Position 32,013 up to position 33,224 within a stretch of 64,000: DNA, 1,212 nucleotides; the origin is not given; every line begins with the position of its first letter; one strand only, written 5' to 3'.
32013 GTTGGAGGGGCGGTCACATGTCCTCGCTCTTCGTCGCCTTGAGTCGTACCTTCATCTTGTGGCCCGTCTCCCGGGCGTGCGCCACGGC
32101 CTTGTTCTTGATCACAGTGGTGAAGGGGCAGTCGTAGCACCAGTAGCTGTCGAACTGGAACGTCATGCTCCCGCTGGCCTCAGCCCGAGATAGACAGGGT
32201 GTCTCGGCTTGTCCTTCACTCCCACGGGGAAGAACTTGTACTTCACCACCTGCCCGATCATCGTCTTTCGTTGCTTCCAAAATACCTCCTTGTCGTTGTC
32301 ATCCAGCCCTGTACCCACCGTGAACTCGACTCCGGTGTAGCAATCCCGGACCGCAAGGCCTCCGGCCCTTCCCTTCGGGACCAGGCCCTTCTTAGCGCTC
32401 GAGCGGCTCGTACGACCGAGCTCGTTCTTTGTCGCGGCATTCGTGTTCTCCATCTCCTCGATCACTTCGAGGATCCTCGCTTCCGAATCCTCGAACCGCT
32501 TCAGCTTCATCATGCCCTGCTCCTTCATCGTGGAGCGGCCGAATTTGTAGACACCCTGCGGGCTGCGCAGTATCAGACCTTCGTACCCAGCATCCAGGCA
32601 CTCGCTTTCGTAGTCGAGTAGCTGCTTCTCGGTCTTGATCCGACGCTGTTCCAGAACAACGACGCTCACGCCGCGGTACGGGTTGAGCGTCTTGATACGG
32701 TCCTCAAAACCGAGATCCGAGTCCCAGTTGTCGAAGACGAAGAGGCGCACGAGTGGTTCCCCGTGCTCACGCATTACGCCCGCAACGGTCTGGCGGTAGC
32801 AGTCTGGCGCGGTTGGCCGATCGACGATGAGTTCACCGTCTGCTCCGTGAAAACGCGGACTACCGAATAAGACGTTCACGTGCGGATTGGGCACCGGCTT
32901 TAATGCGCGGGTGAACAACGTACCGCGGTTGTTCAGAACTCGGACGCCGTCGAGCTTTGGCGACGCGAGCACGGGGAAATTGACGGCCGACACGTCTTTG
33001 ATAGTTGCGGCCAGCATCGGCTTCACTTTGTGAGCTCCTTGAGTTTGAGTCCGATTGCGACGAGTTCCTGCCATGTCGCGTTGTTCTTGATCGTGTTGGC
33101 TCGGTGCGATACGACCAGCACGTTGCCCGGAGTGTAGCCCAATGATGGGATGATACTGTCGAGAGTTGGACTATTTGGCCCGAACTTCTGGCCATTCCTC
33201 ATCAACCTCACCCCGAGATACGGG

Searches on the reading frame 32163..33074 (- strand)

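Call 66: search_protein_families(library=phrogs, proteins=[window:32163-33074:-], max_evalue=0.00001)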
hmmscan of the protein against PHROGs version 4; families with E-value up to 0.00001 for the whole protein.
window:32163-33074:- (303 aa): 1 family
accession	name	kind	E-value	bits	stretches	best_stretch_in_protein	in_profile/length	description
phrog_114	-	DNA, RNA and nucleotide metabolism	4.4e-55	188.4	1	14-299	218-498/634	ATP-dependent DNA ligase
